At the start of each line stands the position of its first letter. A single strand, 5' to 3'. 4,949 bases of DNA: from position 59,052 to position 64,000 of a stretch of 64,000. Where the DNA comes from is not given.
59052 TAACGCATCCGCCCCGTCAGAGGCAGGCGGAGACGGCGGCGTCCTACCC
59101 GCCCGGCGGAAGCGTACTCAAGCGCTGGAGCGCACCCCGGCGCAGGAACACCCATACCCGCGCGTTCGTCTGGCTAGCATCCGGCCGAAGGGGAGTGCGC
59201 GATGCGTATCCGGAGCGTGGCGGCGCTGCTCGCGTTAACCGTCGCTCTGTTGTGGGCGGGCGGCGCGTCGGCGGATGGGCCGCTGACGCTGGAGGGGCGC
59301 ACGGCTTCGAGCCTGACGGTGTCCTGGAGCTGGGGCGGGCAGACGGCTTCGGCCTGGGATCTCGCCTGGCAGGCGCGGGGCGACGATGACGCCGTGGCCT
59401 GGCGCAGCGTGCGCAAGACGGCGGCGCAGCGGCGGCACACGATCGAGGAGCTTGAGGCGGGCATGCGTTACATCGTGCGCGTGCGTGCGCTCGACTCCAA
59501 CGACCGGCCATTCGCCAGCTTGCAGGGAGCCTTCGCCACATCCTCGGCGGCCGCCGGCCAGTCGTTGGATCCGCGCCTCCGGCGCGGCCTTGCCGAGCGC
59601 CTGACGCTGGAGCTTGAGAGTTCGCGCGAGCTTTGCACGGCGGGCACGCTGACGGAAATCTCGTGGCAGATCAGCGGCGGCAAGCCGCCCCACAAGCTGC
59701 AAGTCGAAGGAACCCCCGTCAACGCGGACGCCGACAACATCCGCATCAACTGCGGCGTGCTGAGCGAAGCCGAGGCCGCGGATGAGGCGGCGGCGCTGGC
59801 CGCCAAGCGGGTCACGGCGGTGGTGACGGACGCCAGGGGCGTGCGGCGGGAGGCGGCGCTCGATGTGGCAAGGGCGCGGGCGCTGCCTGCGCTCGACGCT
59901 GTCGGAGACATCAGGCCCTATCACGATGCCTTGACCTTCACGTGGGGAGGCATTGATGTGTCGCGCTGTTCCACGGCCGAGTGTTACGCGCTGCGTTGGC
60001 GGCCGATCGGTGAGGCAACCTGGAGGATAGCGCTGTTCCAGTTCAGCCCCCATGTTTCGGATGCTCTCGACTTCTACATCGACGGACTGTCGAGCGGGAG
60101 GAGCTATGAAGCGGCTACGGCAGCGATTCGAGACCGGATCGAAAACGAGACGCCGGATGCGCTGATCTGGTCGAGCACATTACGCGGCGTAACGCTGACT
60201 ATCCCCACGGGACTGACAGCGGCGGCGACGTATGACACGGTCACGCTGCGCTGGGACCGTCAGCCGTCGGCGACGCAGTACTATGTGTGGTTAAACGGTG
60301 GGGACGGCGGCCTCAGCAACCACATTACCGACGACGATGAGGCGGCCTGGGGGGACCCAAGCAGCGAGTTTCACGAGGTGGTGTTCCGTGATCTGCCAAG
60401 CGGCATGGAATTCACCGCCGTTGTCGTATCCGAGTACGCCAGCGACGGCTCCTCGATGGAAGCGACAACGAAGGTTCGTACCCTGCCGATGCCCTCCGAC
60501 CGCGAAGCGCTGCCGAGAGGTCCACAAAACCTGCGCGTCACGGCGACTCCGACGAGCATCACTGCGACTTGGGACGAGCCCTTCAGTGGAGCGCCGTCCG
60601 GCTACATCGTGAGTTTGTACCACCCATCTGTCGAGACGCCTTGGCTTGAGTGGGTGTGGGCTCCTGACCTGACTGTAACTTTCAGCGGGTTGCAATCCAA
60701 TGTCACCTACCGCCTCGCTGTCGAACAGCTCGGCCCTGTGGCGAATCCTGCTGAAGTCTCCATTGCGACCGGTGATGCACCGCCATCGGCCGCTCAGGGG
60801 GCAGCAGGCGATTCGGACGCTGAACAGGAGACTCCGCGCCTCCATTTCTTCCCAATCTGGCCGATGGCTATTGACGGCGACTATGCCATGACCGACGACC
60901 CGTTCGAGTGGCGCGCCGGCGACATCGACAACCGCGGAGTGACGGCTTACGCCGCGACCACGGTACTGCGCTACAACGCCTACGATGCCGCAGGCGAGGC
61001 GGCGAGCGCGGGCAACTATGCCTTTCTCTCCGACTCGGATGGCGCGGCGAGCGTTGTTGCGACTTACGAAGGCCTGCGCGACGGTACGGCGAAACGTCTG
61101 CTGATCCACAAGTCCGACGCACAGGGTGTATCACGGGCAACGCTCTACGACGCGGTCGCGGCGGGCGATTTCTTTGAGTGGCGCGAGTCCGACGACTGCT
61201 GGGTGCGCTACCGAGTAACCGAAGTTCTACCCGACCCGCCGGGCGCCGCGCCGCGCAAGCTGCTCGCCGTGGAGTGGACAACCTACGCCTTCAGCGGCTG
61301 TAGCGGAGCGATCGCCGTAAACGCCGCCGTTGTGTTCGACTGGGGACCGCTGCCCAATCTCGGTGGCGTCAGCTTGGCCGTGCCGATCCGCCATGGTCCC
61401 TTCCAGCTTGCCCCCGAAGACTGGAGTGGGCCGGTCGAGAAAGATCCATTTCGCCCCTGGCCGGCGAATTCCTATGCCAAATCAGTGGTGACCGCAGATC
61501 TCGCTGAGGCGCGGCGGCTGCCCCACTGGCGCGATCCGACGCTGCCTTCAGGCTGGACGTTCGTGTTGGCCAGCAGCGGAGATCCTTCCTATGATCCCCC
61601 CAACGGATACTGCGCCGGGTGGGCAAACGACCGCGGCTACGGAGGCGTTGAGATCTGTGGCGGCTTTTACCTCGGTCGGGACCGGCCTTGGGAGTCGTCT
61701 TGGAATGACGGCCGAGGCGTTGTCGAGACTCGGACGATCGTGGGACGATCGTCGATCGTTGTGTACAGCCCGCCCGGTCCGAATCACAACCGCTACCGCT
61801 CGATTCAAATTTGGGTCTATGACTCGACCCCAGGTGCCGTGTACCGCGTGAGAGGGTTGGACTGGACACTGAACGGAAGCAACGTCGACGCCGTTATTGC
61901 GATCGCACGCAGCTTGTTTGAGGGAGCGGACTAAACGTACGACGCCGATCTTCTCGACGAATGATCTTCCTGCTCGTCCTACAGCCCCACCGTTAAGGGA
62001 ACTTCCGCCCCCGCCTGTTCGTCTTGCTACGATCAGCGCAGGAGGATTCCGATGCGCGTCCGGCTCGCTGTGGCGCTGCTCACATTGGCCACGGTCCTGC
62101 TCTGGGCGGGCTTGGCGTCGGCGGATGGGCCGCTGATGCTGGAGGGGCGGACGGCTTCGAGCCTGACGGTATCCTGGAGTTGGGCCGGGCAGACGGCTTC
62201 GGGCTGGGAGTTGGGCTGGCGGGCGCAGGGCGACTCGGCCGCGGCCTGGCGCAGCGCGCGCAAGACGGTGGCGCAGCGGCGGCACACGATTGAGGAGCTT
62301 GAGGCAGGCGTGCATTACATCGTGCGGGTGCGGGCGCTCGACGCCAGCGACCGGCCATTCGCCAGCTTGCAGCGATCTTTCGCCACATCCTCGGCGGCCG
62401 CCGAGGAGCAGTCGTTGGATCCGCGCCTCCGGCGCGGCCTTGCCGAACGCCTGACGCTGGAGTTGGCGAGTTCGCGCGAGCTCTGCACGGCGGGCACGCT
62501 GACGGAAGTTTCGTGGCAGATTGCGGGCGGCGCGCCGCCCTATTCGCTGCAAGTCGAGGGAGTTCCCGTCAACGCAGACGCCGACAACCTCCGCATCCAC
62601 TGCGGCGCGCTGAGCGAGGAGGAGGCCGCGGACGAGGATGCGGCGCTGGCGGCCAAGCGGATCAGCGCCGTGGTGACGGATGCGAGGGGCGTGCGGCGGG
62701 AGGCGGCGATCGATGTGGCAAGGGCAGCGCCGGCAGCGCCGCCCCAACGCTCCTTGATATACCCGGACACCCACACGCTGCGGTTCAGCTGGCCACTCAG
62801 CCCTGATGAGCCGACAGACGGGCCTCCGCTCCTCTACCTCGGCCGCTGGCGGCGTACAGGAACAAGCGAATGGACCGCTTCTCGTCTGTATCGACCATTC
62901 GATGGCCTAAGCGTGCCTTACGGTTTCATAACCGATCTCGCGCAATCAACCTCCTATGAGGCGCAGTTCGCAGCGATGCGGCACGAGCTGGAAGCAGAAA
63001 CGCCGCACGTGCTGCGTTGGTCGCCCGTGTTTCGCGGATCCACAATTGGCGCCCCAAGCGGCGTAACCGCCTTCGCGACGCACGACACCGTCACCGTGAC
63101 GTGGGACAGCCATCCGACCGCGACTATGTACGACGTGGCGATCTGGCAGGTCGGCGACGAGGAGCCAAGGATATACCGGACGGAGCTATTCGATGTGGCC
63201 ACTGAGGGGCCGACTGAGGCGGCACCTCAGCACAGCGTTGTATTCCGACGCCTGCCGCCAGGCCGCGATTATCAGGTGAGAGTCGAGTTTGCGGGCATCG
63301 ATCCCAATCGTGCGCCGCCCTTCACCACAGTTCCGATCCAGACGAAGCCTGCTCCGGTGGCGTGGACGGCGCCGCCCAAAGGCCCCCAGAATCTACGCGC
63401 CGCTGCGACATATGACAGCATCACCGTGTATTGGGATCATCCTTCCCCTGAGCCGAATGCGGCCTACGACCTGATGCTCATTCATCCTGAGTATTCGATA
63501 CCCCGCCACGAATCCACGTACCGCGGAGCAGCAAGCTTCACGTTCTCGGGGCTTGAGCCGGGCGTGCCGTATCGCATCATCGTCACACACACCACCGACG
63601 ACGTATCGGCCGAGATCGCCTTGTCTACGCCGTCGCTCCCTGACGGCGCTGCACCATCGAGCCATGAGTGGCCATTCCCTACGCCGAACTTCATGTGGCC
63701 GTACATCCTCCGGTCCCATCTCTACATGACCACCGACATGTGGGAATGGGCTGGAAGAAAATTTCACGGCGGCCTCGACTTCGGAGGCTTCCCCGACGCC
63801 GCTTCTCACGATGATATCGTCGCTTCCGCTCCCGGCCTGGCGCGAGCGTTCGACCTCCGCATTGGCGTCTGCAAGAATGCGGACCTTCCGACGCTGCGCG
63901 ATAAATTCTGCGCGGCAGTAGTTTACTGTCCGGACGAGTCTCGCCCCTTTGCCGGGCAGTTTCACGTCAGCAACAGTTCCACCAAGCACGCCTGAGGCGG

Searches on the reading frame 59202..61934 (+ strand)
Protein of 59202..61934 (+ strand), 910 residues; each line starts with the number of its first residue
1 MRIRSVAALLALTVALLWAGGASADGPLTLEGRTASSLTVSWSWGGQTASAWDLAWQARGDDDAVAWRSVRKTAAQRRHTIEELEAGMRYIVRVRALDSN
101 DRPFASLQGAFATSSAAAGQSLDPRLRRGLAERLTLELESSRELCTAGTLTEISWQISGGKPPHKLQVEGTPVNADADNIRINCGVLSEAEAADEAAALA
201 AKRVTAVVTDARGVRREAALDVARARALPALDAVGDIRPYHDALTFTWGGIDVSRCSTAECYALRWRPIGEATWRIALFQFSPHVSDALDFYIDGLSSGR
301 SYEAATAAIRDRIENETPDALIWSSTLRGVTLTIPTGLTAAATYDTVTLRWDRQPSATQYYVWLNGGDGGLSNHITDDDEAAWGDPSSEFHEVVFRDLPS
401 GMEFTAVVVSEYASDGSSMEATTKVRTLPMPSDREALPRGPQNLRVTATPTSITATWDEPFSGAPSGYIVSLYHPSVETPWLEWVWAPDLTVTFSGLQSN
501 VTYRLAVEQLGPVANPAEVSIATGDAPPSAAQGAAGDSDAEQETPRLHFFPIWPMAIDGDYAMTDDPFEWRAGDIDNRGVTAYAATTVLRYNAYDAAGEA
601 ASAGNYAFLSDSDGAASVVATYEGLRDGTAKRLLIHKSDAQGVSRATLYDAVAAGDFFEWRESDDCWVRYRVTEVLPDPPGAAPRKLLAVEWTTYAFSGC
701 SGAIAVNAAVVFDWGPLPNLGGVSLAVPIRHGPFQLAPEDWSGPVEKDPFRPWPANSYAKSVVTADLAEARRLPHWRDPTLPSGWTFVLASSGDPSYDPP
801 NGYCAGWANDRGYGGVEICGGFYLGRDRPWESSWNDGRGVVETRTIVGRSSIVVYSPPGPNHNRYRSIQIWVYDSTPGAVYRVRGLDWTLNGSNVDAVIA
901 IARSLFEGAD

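Call 40: search_protein_families(library=pfam, proteins=[window:59202-61934:+], max_evalue=0.001)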
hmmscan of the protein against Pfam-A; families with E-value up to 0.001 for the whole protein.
window:59202-61934:+ (910 aa): 2 families
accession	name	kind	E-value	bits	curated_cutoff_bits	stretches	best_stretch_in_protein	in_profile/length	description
PF00041.27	fn3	-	3.6e-19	69.2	25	2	28-100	6-72/84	Fibronectin type III domain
PF25059.1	FN3_DSCAM-DSCAML_C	-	6.7e-05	23.6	39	0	41-115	12-81/89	DSCAM/DSCAML C-terminal Fn3-like domain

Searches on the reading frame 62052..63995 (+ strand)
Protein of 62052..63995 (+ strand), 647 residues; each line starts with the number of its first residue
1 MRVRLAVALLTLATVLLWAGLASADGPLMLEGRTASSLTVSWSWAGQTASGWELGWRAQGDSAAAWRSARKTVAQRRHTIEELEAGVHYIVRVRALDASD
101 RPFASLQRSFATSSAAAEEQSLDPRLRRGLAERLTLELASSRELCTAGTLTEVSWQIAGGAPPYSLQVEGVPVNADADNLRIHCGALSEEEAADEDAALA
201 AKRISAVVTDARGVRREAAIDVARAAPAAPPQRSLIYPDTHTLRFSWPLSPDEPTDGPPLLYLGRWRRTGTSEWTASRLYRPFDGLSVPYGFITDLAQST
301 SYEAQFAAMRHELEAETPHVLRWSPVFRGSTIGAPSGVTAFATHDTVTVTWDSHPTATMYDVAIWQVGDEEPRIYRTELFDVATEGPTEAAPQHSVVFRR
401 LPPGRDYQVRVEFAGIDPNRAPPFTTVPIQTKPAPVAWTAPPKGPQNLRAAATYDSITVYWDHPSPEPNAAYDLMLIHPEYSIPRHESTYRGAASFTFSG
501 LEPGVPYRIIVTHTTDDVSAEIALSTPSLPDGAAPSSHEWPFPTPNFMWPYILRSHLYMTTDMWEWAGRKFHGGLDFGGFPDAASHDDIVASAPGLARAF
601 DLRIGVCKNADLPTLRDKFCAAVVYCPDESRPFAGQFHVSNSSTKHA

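Call 40: search_protein_families(library=pfam, proteins=[window:62052-63995:+], max_evalue=0.001)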
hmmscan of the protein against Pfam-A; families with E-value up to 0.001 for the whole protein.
window:62052-63995:+ (647 aa): 4 families
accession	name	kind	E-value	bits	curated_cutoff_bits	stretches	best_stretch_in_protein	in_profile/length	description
PF00041.27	fn3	-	1e-23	83.8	25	3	32-97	10-70/84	Fibronectin type III domain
PF16656.11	Pur_ac_phosph_N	-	6.3e-08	33.5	30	1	342-415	9-82/93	Purple acid Phosphatase, N-terminal domain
PF25059.1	FN3_DSCAM-DSCAML_C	-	2.2e-05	25.2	39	0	41-100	12-69/89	DSCAM/DSCAML C-terminal Fn3-like domain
PF23608.1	Ig_ILCR1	-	0.00014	22.4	27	0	339-412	11-84/114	ILCR1 Ig-like domain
